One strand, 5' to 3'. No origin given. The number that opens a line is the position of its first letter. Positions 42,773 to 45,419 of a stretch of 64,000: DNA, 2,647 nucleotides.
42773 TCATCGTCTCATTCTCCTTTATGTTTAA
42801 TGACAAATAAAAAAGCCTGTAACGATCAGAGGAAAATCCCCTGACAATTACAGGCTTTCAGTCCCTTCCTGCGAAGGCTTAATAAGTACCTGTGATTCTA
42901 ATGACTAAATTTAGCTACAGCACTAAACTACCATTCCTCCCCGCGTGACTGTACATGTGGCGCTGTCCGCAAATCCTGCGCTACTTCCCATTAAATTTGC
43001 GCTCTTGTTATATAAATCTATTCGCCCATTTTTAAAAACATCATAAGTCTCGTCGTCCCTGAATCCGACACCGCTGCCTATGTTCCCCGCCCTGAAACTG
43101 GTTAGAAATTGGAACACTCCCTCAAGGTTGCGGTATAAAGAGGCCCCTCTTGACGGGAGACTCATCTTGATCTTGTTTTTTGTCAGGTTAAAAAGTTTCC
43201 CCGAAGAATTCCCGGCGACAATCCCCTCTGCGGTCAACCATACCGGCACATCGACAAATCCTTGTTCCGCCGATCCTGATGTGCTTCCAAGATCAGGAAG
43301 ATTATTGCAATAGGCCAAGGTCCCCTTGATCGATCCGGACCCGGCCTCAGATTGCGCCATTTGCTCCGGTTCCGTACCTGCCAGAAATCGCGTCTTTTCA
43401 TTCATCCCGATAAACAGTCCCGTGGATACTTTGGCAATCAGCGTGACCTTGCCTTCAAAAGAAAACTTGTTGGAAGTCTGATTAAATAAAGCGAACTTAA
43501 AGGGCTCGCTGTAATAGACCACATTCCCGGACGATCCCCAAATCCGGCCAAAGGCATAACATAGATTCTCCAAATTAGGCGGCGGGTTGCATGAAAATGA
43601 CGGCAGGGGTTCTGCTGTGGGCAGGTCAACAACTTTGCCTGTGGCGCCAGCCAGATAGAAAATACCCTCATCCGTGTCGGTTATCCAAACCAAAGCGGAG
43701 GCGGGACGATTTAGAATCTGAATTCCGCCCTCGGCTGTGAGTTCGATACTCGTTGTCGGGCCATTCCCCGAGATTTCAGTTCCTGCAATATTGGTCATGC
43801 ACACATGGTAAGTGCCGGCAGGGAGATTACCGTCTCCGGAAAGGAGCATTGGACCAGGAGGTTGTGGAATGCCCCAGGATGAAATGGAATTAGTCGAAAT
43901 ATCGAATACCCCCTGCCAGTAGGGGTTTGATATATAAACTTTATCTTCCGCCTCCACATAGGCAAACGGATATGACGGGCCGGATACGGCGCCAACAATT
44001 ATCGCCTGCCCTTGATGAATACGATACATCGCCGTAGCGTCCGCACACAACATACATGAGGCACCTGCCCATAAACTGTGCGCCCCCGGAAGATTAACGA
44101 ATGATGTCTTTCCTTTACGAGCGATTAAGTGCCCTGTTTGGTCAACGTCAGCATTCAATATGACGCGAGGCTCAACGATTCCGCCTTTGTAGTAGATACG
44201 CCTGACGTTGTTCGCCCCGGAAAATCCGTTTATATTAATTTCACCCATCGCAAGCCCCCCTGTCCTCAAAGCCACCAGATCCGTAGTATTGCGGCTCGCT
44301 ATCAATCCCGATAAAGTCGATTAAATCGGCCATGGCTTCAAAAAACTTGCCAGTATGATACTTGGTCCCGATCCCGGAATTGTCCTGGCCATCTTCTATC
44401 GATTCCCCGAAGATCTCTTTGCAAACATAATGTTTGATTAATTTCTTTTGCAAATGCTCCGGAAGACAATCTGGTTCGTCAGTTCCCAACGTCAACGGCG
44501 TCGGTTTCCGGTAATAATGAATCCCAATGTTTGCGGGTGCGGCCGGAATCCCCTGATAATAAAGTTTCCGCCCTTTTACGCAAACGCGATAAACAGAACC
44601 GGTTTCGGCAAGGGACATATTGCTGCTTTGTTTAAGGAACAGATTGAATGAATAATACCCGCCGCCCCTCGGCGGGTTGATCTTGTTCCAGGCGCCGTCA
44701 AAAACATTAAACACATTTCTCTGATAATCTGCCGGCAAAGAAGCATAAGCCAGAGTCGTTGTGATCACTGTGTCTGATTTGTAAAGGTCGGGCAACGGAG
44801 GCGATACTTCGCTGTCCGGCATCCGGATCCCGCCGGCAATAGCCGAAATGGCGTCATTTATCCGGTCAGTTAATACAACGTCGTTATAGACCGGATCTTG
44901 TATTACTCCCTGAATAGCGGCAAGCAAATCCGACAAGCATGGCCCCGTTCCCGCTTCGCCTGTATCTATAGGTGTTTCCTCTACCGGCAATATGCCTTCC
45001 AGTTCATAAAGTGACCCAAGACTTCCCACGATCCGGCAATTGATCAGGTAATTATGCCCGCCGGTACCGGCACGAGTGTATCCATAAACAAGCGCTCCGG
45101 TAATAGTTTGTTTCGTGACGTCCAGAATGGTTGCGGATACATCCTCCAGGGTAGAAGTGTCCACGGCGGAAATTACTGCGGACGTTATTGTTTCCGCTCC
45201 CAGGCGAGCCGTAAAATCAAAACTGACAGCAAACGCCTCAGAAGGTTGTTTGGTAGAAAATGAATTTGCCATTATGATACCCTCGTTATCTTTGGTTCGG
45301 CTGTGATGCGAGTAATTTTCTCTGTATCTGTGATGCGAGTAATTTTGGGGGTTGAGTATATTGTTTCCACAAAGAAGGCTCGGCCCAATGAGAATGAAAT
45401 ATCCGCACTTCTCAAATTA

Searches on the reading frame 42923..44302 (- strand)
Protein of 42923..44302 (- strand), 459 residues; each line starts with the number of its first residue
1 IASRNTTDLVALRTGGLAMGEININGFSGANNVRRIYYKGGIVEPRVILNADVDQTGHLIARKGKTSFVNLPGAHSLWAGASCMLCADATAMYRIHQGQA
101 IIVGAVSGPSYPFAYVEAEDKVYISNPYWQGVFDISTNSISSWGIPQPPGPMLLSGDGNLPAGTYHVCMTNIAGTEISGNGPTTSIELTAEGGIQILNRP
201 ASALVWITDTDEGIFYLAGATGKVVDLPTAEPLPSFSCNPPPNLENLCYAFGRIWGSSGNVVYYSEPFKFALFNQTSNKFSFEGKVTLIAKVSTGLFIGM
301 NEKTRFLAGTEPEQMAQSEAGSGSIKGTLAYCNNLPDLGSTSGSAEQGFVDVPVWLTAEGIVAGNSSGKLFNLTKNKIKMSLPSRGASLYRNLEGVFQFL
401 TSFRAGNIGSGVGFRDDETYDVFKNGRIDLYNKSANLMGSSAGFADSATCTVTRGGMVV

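Call 37: search_protein_families(library=pfam, proteins=[window:42923-44302:-], max_evalue=0.001)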
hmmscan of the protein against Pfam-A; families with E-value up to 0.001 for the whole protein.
window:42923-44302:- (459 aa): 0 families

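Call 87: search_protein_families(library=phrogs, proteins=[window:42923-44302:-], max_evalue=0.0001)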
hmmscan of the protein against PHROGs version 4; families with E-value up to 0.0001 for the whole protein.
window:42923-44302:- (459 aa): 1 family
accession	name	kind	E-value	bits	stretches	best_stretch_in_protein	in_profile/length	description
phrog_8040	-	connector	3.1e-36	126.1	1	23-395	5-388/396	head closure Hc3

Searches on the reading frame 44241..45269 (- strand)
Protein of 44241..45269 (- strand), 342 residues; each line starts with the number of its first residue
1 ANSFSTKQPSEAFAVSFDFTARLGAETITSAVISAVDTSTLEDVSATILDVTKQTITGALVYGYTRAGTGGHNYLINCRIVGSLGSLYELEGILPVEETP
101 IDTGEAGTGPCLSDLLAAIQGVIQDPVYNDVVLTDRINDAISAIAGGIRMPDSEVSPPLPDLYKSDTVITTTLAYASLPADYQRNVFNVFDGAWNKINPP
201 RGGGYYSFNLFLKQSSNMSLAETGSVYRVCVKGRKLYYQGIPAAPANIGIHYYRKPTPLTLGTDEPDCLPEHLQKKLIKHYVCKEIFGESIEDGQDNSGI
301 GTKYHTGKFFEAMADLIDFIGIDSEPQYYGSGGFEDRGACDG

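Call 37: search_protein_families(library=pfam, proteins=[window:44241-45269:-], max_evalue=0.001)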
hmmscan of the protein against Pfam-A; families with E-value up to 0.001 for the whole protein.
window:44241-45269:- (342 aa): 2 families
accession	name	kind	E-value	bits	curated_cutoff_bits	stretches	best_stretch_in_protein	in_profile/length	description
PF24175.2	SU10_adaptor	-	1.7e-13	51.9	27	1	112-320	3-182/194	SU10 adaptor protein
PF23148.1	Gp77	-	5.2e-07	30.5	27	1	7-89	1-78/84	Podophage GP4 fiber-tail adaptor protein gp77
